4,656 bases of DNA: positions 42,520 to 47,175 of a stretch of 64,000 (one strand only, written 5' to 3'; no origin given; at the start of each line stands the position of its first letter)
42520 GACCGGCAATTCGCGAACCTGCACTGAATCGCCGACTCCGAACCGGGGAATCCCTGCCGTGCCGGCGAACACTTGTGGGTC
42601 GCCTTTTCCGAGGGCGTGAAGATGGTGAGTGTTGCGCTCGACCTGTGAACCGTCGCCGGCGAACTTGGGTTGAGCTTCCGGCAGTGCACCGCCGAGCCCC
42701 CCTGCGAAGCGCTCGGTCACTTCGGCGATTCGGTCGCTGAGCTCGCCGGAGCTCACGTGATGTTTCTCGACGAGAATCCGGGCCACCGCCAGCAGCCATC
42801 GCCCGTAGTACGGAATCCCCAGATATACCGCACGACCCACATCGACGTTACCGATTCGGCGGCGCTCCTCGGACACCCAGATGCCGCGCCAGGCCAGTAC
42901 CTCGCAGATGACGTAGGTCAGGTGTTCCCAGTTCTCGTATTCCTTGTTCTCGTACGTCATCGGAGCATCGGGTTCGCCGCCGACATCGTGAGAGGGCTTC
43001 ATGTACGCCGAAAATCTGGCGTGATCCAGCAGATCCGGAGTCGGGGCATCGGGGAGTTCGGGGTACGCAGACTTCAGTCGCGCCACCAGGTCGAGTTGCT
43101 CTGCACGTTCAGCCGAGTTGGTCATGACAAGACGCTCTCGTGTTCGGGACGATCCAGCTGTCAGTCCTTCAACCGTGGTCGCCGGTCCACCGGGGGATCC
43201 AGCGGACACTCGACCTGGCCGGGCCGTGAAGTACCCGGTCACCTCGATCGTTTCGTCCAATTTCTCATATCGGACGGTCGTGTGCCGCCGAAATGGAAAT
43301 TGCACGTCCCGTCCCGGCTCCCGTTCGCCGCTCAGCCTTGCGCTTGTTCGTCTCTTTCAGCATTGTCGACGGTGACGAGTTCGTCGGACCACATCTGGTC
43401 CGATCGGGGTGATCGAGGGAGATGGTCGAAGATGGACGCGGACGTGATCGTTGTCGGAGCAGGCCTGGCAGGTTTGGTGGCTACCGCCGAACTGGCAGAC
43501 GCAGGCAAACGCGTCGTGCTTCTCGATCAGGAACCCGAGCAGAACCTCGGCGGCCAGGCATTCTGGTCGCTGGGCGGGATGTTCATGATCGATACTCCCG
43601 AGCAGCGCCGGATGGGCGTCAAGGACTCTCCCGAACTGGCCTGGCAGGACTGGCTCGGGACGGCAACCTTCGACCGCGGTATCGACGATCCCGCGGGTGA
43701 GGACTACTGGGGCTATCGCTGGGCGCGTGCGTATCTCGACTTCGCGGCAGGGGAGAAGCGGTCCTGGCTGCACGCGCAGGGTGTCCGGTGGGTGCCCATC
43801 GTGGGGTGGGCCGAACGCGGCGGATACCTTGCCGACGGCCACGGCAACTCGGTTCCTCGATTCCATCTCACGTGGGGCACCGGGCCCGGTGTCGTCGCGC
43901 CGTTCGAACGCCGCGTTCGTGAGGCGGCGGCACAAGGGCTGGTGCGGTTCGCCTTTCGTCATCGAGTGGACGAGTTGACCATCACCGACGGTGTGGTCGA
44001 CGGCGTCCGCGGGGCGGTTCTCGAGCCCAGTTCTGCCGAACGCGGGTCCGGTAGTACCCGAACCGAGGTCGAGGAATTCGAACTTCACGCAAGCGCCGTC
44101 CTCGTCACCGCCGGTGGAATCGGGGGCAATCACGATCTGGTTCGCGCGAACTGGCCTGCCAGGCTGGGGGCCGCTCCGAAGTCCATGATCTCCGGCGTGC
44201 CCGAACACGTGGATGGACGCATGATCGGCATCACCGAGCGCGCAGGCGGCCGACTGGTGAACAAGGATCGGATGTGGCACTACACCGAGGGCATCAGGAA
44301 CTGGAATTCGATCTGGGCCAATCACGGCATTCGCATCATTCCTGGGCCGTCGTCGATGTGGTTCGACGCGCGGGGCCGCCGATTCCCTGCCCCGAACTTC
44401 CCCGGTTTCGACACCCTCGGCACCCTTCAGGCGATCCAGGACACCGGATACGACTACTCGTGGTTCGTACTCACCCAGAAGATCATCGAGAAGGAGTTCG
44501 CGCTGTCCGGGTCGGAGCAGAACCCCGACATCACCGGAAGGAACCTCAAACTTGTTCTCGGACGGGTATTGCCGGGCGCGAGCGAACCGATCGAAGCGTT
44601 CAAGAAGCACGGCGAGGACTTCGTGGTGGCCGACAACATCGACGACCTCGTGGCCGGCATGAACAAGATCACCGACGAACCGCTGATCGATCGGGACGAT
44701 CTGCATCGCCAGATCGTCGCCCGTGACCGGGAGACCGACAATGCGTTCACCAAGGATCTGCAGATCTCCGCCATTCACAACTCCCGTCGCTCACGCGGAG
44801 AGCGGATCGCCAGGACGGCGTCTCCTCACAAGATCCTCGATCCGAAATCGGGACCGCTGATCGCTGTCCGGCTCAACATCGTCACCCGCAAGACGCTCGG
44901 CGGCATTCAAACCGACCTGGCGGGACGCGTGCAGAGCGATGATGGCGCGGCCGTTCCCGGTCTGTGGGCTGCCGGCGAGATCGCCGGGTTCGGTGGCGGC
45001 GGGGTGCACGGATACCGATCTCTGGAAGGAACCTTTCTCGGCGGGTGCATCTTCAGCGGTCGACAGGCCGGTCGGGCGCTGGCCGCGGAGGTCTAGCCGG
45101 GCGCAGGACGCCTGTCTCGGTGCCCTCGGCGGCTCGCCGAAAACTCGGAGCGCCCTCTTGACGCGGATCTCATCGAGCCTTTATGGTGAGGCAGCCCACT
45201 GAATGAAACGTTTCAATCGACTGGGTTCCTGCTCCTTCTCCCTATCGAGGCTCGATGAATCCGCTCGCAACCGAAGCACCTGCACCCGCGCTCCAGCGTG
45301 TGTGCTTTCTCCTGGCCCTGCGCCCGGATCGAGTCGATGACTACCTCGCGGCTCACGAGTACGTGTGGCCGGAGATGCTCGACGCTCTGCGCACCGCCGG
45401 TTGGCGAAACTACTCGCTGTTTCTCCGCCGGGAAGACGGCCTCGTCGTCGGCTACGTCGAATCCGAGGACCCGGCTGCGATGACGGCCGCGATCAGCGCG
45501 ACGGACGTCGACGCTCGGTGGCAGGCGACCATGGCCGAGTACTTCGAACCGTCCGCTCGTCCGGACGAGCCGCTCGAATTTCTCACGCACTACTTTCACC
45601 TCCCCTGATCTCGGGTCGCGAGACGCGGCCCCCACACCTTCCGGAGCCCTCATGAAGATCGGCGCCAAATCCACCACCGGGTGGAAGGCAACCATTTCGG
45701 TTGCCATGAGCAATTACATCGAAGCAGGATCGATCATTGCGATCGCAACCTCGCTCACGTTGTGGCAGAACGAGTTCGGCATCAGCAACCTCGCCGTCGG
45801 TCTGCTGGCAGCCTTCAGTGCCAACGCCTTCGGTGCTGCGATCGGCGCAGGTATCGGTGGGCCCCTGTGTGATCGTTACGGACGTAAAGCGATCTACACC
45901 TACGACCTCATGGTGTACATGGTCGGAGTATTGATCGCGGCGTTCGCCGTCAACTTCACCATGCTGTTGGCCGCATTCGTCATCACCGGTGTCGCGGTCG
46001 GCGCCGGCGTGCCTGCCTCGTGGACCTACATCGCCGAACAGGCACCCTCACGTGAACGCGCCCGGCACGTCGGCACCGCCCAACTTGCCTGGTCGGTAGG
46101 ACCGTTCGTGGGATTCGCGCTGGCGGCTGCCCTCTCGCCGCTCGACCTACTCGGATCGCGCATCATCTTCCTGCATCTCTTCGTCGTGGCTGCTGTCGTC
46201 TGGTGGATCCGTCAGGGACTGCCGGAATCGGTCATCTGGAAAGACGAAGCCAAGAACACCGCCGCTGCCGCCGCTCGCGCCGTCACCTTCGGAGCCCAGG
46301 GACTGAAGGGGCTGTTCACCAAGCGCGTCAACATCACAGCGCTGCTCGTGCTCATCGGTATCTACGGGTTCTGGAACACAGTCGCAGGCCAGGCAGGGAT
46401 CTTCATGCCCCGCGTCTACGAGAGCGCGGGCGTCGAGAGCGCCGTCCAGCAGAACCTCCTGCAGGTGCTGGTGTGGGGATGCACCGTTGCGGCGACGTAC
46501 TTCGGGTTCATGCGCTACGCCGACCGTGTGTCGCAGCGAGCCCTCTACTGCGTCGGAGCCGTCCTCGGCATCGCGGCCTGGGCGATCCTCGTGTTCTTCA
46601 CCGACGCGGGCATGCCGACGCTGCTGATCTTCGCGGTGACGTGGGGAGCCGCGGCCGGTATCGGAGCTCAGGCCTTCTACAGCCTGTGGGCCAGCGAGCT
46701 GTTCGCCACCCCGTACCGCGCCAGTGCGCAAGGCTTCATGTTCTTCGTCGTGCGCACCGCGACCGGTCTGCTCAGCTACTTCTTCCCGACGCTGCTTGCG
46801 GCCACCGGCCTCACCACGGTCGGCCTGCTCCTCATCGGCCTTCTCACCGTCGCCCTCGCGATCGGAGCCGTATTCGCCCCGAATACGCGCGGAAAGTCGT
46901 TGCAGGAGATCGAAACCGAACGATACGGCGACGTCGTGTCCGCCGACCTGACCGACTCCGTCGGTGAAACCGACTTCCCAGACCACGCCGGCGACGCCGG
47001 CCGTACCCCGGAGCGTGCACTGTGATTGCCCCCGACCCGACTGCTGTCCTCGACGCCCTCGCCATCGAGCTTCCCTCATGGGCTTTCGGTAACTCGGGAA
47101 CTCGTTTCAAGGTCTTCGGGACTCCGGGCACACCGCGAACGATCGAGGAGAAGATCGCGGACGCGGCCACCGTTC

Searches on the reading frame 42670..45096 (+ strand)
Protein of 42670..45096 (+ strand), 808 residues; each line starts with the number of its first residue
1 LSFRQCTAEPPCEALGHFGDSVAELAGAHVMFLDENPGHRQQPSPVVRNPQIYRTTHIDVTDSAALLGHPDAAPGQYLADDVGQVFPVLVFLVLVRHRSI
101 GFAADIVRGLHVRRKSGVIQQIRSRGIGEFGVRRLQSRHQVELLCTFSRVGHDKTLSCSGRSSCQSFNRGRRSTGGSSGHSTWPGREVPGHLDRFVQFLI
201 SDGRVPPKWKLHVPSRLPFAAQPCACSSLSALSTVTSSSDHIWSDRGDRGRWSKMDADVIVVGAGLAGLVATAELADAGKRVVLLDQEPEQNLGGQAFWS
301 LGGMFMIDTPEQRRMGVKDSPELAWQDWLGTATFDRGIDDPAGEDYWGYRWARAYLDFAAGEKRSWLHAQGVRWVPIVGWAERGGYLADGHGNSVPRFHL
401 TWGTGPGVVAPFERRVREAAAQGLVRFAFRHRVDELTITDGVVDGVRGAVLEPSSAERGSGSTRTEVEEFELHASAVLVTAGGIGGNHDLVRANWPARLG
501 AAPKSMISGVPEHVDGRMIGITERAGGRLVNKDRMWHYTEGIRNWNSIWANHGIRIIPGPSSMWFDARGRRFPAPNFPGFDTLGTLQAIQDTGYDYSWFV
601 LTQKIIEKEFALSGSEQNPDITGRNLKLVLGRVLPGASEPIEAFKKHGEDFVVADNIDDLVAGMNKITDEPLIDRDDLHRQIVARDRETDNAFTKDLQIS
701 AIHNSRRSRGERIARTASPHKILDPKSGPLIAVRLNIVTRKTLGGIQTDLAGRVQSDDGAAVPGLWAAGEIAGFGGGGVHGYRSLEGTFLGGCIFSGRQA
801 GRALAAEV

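Call 73: search_protein_families(library=pfam, proteins=[window:42670-45096:+], max_evalue=1e-8)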
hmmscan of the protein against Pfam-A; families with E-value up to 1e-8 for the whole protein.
window:42670-45096:+ (808 aa): 1 family
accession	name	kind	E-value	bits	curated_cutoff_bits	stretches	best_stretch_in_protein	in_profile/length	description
PF00890.30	FAD_binding_2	-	2.6e-85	287.6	20.4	1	258-790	1-414/414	FAD binding domain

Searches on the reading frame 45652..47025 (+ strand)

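Call 73: search_protein_families(library=pfam, proteins=[window:45652-47025:+], max_evalue=1e-8)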
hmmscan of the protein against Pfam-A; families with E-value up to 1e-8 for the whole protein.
window:45652-47025:+ (457 aa): 2 families
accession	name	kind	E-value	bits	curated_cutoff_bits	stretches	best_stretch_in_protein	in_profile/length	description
PF07690.21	MFS_1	-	1.4e-31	110.2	33.4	1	27-366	13-338/347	Major Facilitator Superfamily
PF00083.30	Sugar_tr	-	8.4e-30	104.5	22.3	1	50-422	47-450/452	Sugar (and other) transporter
